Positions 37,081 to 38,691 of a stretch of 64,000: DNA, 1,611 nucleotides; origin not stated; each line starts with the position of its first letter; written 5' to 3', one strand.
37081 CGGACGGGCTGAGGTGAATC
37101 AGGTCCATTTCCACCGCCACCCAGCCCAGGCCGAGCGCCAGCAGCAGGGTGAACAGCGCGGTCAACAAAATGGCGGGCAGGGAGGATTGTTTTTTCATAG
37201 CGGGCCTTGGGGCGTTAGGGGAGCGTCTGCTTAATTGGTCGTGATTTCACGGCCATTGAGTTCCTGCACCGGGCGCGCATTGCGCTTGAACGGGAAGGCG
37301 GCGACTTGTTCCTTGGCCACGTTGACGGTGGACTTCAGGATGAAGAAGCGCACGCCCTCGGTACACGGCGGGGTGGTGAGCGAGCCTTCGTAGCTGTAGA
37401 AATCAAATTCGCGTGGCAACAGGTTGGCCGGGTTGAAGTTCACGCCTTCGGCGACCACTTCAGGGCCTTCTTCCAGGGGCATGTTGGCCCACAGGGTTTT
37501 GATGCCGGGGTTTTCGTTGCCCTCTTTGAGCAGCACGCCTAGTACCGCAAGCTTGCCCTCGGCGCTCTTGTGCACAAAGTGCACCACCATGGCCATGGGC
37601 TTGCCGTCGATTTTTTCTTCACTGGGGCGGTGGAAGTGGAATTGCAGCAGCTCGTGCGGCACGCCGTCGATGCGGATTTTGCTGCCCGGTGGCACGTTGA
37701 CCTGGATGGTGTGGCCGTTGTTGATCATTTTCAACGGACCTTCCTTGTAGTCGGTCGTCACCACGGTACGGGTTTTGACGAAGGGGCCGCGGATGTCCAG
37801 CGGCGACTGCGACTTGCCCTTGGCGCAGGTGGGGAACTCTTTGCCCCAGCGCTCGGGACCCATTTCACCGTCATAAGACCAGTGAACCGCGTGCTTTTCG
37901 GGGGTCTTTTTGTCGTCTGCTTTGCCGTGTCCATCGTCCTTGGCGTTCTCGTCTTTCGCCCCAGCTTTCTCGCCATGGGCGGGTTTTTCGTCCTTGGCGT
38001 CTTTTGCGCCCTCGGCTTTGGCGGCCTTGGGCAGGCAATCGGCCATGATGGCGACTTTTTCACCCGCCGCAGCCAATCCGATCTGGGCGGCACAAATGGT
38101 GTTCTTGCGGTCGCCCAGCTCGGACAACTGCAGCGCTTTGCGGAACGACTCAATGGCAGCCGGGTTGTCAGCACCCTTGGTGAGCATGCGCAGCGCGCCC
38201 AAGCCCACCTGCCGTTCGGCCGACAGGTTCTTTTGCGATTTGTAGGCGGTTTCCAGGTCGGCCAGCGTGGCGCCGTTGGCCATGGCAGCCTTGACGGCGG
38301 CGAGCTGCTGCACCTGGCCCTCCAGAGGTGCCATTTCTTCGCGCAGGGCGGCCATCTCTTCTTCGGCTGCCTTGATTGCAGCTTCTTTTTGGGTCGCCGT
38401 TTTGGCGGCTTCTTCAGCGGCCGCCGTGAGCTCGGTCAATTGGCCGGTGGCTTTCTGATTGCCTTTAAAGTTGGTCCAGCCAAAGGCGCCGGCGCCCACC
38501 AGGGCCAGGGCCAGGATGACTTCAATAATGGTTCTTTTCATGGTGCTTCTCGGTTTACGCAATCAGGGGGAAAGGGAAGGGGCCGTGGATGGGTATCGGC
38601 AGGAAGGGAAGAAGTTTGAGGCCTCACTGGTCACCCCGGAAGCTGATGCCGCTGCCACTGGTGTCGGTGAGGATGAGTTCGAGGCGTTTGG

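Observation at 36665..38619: Predicted FliA (sigma-28) promoter driving a membrane-anchored coiled-coil alpha-carbonic anhydrase and an anchored unknown protein at the edge of the flagellar locus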

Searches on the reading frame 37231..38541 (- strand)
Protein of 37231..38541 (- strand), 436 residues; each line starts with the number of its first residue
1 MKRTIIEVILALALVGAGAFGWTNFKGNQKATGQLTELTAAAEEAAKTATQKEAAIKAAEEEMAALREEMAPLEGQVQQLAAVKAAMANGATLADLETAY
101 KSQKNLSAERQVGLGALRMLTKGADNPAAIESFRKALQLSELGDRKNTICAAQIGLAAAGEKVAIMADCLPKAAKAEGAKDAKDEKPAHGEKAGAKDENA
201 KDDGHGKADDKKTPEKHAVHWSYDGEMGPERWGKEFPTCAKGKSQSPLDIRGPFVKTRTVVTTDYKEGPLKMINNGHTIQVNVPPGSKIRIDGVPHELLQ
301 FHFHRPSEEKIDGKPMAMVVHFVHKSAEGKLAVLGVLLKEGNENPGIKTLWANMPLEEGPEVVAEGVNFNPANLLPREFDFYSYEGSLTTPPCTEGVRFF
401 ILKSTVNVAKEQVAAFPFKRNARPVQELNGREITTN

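Call 3: search_protein_families(library=pfam, proteins=[window:37231-38541:-], max_evalue=0.01)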
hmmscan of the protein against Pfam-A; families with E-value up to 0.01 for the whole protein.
window:37231-38541:- (436 aa): 1 family
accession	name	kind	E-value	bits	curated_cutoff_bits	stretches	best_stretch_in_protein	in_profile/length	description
PF00194.26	Carb_anhydrase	-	1.1e-39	137.1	27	1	228-435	2-252/254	Eukaryotic-type carbonic anhydrase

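Call 13: find_homologous_proteins(query=window:37231-38541:-, max_evalue=0.00001)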
Query window:37231-38541:- (436 aa): 6602 proteins with E <= 0.00001 among 8000 candidates; the best 120 are listed.
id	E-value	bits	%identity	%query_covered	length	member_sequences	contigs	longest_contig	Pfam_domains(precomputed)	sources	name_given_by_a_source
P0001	2.3e-287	971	100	100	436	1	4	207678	PF00194.27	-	-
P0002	7.2e-264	893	92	100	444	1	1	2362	PF00194.27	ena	-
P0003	8.8e-261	883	92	100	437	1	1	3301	PF00194.27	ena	-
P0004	4.0e-260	881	91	100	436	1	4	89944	PF00194.27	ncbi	-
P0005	2.3e-256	869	90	100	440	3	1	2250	PF00194.27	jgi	-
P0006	1.0e-253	860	89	100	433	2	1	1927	PF00194.27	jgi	-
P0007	5.4e-253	858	89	100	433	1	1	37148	PF00194.27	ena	-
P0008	8.9e-253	857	88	100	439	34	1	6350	PF00194.27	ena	-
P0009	1.4e-252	856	89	100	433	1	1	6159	PF00194.27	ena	-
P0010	1.7e-251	853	89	100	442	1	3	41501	PF00194.27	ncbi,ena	-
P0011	3.0e-250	849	87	100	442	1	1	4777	PF00194.27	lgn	-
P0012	6.3e-250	847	87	100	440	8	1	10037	PF00194.27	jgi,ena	jgi:carbonic anhydrase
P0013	1.3e-248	843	87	100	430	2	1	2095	PF00194.27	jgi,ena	jgi:carbonic anhydrase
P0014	2.1e-248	842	88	100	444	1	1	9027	PF00194.27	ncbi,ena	-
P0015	2.1e-245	833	86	100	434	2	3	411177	PF00194.27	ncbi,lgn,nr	ncbi:MAG: carbonic anhydrase family protein [Rhodoferax sp.]|nr:carbonic anhydrase family protein [R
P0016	2.1e-245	833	86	100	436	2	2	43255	PF00194.27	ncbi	-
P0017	2.3e-244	829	85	100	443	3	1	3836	PF00194.27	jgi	jgi:carbonic anhydrase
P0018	4.7e-244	828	85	100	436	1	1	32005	PF00194.27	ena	-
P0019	6.1e-241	818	81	100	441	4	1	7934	PF00194.27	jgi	-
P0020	3.0e-240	816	81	100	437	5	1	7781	PF00194.27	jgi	-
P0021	5.9e-240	815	84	100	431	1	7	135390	PF00194.27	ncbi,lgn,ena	-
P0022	8.5e-239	811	84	100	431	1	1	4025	PF00194.27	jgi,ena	-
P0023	5.4e-238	808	80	100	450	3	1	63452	PF00194.27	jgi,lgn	jgi:carbonic anhydrase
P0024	9.8e-238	807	83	100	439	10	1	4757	PF00194.27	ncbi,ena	-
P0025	8.3e-237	804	81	100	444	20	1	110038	PF00194.27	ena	-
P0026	1.5e-235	800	83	100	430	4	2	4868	PF00194.27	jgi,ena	jgi:carbonic anhydrase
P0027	1.7e-235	800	83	100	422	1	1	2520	PF00194.27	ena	-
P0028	5.3e-234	795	83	100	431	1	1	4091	PF00194.27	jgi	-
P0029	1.1e-233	794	83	100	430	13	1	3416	PF00194.27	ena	-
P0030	1.2e-233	794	82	100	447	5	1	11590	PF00194.27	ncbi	-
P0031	9.6e-233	791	82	100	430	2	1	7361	PF00194.27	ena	-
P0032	9.2e-232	788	82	100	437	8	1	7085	PF00194.27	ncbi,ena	-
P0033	1.6e-230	784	81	100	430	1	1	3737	PF00194.27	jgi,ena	-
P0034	1.8e-230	783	81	100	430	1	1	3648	PF00194.27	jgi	-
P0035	3.5e-230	782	80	100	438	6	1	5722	PF00194.27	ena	-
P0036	5.7e-230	782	81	100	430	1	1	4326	PF00194.27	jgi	-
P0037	7.7e-226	768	80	100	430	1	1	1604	PF00194.27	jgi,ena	-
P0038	1.1e-223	761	79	100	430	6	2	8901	PF00194.27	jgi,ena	jgi:carbonic anhydrase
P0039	7.5e-221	752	78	100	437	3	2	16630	PF00194.27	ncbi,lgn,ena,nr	ncbi:MAG: carbonic anhydrase family protein [Rhodoferax sp.]|nr:carbonic anhydrase family protein [R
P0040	9.5e-221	751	77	100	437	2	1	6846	PF00194.27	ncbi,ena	-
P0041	9.2e-218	742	77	100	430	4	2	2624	PF00194.27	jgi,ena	jgi:carbonic anhydrase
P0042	3.8e-216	736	78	100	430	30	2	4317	PF00194.27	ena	-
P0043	4.2e-216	736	78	100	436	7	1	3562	PF00194.27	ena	-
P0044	1.2e-214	731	77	100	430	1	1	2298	PF00194.27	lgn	-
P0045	1.5e-214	731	77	100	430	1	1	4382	PF00194.27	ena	-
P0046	1.5e-214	731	77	100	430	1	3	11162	PF00194.27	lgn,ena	-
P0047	3.8e-214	730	77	100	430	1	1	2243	PF00194.27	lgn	-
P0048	4.5e-214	729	77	100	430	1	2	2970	PF00194.27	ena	-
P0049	6.8e-214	729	77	100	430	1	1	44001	PF00194.27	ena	-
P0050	9.2e-214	728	76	100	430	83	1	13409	PF00194.27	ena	-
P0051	5.1e-211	719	76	100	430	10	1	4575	PF00194.27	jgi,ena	-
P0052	2.2e-208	711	73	100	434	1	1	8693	PF00194.27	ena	-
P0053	2.9e-208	710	73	100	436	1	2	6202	PF00194.27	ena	-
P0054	3.7e-208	710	73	100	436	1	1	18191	PF00194.27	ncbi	-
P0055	1.3e-207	708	73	100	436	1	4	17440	PF00194.27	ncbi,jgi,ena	jgi:carbonic anhydrase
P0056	1.4e-207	708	73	100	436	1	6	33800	PF00194.27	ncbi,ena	-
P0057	1.9e-207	708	73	100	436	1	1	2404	PF00194.27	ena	-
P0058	4.0e-207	706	74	100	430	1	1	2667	PF00194.27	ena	-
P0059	7.5e-207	706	74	100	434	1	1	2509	PF00194.27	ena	-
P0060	8.1e-207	705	74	100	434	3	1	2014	PF00194.27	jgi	jgi:carbonic anhydrase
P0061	9.1e-207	705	73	100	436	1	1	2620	PF00194.27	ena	-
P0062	5.4e-206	703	71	100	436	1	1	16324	PF00194.27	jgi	-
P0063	8.0e-206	702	71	100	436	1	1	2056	PF00194.27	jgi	-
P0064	3.5e-205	700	71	100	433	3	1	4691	PF00194.27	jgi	-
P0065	5.7e-205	699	70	100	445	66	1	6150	PF00194.27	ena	-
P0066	7.1e-205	699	73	100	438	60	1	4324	PF00194.27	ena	-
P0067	1.4e-204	698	69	100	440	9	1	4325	PF00194.27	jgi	-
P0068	2.8e-204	697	72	100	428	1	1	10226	PF00194.27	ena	-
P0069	2.0e-202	691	71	100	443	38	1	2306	PF00194.27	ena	-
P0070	3.0e-202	690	69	100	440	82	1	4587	PF00194.27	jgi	jgi:carbonic anhydrase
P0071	5.0e-201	686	69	100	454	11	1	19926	PF00194.27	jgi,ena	jgi:carbonic anhydrase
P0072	1.8e-200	685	71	100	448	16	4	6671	PF00194.27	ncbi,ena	-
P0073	1.8e-198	678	70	100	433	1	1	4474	PF00194.27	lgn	-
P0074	5.8e-198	676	70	100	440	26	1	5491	PF00194.27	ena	-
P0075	6.4e-197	673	67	100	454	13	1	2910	PF00194.27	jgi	-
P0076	5.8e-195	666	69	100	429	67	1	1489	PF00194.27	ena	-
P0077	1.9e-194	665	70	100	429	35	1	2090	PF00194.27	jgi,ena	jgi:carbonic anhydrase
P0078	2.5e-193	661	68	100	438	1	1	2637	PF00194.27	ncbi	-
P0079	2.5e-193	661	68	100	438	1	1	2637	PF00194.27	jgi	jgi:carbonic anhydrase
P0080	3.3e-193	661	68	100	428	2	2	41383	PF00194.27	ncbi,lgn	ncbi:MAG: carbonic anhydrase family protein [Burkholderiaceae bacterium]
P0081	8.0e-193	659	68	100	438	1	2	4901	PF00194.27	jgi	jgi:carbonic anhydrase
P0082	3.6e-192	657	68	100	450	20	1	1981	PF00194.27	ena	-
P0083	1.3e-191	655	68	100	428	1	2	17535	PF00194.27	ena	-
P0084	2.0e-190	651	68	100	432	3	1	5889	PF00194.27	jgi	jgi:carbonic anhydrase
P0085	3.2e-188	644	68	100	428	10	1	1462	PF00194.27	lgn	-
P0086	3.6e-188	644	67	100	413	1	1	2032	PF00194.27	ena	-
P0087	5.7e-188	643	67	100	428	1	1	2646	PF00194.27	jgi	jgi:carbonic anhydrase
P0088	1.3e-187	642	68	100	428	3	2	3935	PF00194.27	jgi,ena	jgi:carbonic anhydrase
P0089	8.1e-187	640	84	78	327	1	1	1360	PF00194.27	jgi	jgi:carbonic anhydrase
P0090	5.0e-184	630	65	100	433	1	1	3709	PF00194.27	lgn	-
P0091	5.0e-184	630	66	100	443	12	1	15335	PF00194.27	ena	-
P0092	1.4e-181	622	76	83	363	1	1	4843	PF00194.27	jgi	-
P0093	4.0e-181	621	65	100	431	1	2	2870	PF00194.27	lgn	-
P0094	6.0e-181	620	64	100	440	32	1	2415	PF00194.27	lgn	-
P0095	2.7e-180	618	66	100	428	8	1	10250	PF00194.27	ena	-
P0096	1.2e-179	616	66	100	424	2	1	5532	PF00194.27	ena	-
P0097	1.4e-179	616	65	100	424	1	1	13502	PF00194.27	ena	-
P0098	3.5e-179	614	64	100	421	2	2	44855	PF00194.27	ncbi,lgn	-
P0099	5.7e-179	614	65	100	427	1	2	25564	PF00194.27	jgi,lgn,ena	jgi:carbonic anhydrase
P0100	3.8e-174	598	63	100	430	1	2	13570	PF00194.27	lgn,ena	-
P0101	6.9e-174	597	64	99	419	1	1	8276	PF00194.27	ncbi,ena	-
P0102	1.1e-173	596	61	100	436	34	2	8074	PF00194.27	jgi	-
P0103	1.5e-173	596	61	100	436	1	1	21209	PF00194.27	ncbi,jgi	jgi:carbonic anhydrase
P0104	1.6e-173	596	64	99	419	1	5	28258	PF00194.27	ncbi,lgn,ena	-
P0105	4.1e-172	591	64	100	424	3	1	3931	PF00194.27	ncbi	-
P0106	4.3e-172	591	62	100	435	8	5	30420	PF00194.27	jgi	jgi:carbonic anhydrase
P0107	4.4e-172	591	60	100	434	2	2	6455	PF00194.27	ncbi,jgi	jgi:carbonic anhydrase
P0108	6.3e-172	591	60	100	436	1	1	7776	PF00194.27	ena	-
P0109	7.4e-172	590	65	99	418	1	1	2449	PF00194.27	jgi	jgi:carbonic anhydrase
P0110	8.7e-172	590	65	99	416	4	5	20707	PF00194.27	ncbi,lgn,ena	-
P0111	9.5e-172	590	62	100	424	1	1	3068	PF00194.27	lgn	-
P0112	1.1e-171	590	62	100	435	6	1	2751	PF00194.27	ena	-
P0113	1.3e-171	590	64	99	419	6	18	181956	PF00194.27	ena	-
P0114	1.3e-171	589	61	100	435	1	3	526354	PF00194.27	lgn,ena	-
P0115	3.1e-171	588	64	99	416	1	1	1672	PF00194.27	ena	-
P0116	3.3e-171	588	64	99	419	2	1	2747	PF00194.27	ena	-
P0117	3.8e-171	588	64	99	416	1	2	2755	PF00194.27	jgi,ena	jgi:carbonic anhydrase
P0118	4.3e-171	588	64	99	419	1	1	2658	PF00194.27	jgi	jgi:carbonic anhydrase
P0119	5.7e-171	587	60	100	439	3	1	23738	PF00194.27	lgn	-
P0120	6.3e-171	587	63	100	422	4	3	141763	PF00194.27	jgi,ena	-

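Call 15: find_related_loci(query=A1, collection=genome_contigs, flank=6000)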
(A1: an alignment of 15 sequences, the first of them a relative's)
Query A1 (436 aa) in genome_contigs; peptide patterns used: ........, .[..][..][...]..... (x = any residue, [..] = any of these).
584 stretches matched a pattern; 536 encode a relative of the query (tblastn E <= 1e-3); the best 80 are kept; 80 distinct loci.
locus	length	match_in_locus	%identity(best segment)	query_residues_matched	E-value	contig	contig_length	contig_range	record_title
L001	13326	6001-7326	89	1-436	0e+0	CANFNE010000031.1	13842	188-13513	MAG: Burkholderiales bacterium isolate Jr-11may16-222 genome assembly, contig: Jr-11may16-C7984, whole genome shotgun se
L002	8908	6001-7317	88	1-436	0e+0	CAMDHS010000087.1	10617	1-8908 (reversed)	MAG: Comamonas sp. lk isolate MsH-30apr19-306 genome assembly, contig: MsH-30apr19-C13425, whole genome shotgun sequence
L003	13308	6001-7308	91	1-436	0e+0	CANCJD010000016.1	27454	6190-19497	MAG: Comamonadaceae bacterium isolate JR-MC-F-240519-129 genome assembly, contig: JR-MC-F-240519-C1492, whole genome sho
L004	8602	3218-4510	84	1-436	0e+0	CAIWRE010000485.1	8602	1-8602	MAG: uncultured beta proteobacterium isolate Kiruna_bin-02975 genome assembly, contig: bin-02975:485/581, whole genome s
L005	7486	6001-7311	82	1-436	0e+0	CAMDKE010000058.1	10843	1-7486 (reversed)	MAG: Comamonas sp. lk isolate MsH-01oct19-120 genome assembly, contig: MsH-01oct19-C13226, whole genome shotgun sequence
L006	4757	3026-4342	83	1-436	0e+0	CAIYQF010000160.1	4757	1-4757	MAG: uncultured beta proteobacterium isolate Kiruna_bin-01542 genome assembly, contig: bin-01542:160/509, whole genome s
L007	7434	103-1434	82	1-436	0e+0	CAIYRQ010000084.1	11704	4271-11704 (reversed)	MAG: uncultured beta proteobacterium isolate MJ-2014_bin-0891 genome assembly, contig: bin-0891:084/297, whole genome sh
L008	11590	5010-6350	82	1-436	0e+0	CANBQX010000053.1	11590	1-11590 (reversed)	MAG: Comamonadaceae bacterium isolate JR-DAM-100519-1 genome assembly, contig: JR-DAM-100519-C8117, whole genome shotgun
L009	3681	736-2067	88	1-436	0e+0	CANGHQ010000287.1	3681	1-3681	MAG: Burkholderiales bacterium isolate Jr-25may17-155 genome assembly, contig: Jr-25may17-C40457, whole genome shotgun s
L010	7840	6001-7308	86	1-436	0e+0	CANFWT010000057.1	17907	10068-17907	MAG: Comamonadaceae bacterium isolate Jr-20nov17-158 genome assembly, contig: Jr-20nov17-C3564, whole genome shotgun seq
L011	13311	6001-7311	82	1-436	0e+0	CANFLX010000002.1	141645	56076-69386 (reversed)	MAG: Comamonadaceae bacterium isolate Jr-11may16-146 genome assembly, contig: Jr-11may16-C123, whole genome shotgun sequ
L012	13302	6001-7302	86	1-436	0e+0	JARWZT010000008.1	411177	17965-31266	MAG: Rhodoferax sp. isolate D15.bin.32 k141_192205, whole genome shotgun sequence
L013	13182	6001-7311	78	1-436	0e+0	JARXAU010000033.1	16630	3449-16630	MAG: Rhodoferax sp. isolate D15.bin.5 k141_121289, whole genome shotgun sequence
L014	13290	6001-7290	83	1-436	0e+0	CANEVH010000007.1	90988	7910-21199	MAG: Comamonadaceae bacterium isolate CE-Jul18-121 genome assembly, contig: CE-Jul18-C58, whole genome shotgun sequence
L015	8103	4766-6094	72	1-436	0e+0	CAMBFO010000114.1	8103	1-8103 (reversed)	MAG: Comamonas sp. lk isolate MsH-30apr19-343 genome assembly, contig: MsH-30apr19-C19978, whole genome shotgun sequence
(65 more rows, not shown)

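Call 23: search_protein_families(library=ncbifam, proteins=[window:37231-38541:-], max_evalue=0.001)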
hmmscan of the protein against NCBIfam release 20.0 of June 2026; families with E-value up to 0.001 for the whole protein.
window:37231-38541:- (436 aa): 0 families

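Call 32: search_solved_structures(query=window:37231-38541:-, max_evalue=1e-10, show_alignments=2)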
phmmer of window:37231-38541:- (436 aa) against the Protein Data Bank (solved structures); distinct sequences matched with E-value up to 1e-10: 234 (the best 60 are shown).
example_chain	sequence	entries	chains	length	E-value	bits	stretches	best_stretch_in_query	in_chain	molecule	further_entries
6im0_A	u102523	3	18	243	1.6e-57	198.8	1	220-433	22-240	Carbonic anhydrase (Carbonate dehydratase)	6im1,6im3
6eki_A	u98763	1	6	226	3e-55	191.3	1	220-433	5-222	Carbonic anhydrase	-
8w7x_A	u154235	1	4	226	5.7e-54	187.1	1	220-433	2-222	SPS_Carbon Anhydrase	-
4xz5_A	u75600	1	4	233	7.5e-54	186.7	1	220-433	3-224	Carbonic anhydrase, alpha family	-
5hpj_A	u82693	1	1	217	8.2e-50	173.4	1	221-433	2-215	Carbonic anhydrase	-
4x5s_A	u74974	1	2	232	1.7e-49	172.4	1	219-433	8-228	Carbonic anhydrase (Carbonate dehydratase)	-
4c3t_A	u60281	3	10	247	3.7e-49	171.3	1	219-433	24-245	CARBONATE DEHYDRATASE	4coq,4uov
4g7a_A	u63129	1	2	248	8.4e-48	166.8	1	220-433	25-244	Carbonate dehydratase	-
8dpc_A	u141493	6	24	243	6.1e-45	157.4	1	218-433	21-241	Carbonic anhydrase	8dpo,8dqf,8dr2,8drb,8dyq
1kop_A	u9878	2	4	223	1e-44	156.7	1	219-433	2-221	CARBONIC ANHYDRASE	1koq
4xiw_A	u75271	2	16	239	2.4e-31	112.6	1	220-431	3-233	Carbonic anhydrase, alpha type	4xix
4ygf_A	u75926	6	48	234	4.2e-31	111.8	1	220-426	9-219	Alpha-carbonic anhydrase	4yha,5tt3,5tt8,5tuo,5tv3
8qhg_A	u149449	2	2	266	5.2e-31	111.5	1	218-417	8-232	Carbonic anhydrase 2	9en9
4pxx_A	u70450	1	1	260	6.4e-31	111.2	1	219-417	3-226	Carbonic anhydrase 2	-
5g03_A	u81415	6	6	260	7.8e-31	110.9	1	219-417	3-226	CARBONIC ANHYDRASE 2 | human carbonic anhydrase IX mimic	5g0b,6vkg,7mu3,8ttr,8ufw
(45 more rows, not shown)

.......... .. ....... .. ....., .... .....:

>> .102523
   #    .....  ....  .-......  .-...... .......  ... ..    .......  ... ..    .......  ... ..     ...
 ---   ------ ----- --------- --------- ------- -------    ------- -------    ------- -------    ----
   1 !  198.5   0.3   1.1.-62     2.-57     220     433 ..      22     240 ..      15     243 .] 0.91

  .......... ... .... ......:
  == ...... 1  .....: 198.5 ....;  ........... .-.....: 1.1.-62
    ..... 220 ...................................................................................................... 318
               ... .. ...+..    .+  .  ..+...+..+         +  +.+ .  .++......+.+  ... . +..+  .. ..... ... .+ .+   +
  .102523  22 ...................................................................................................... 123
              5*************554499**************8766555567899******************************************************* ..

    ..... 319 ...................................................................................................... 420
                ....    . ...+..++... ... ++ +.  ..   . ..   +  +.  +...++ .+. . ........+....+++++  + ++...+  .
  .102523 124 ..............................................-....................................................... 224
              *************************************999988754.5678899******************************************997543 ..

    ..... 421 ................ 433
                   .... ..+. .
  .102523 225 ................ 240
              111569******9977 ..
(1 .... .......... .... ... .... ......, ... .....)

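Call 35: predict_structure(alignment_id=A2)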
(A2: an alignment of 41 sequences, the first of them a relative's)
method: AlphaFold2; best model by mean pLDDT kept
length: 436 residues; sequences in the alignment: 41
mean_pLDDT: 67.7   pTM: 0.46
mean pLDDT of the five models: 67.7, 60.9, 60.1, 59.9, 58.5
residues with pLDDT >= 90: 69; 70-90: 157; 50-70: 106; < 50: 104
segments of 3 or more residues with pLDDT < 50: 33-35, 172-226, 232-253, 425-429
pLDDT, mean of each block of 10 residues (from residue 1): 66 60 53 51 53 51 57 64 67 75 81 83 82 88 76 84 79 35 28 26 27 36 49 44 40 54 89 84 90 89 80 81 89 90 94 88 92 87 68 67 90 83 51 56
secondary structure, 60 per line:
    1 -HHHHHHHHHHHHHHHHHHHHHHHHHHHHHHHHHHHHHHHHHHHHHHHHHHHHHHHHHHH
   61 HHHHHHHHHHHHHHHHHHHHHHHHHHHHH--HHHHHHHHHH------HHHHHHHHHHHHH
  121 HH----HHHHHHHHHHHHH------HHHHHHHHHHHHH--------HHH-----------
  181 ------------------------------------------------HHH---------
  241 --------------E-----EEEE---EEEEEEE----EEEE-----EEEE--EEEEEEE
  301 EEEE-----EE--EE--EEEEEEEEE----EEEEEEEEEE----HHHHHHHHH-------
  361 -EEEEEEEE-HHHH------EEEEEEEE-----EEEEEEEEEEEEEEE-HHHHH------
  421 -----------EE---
elements in order: H2-89 H92-101 H108-122 H127-139 H146-158 E261-264 E268-274 E279-282 E288-291 E294-304 E318-326 E331-340 H345-353 E362-369 H371-374 E381-388 E394-408 H410-414
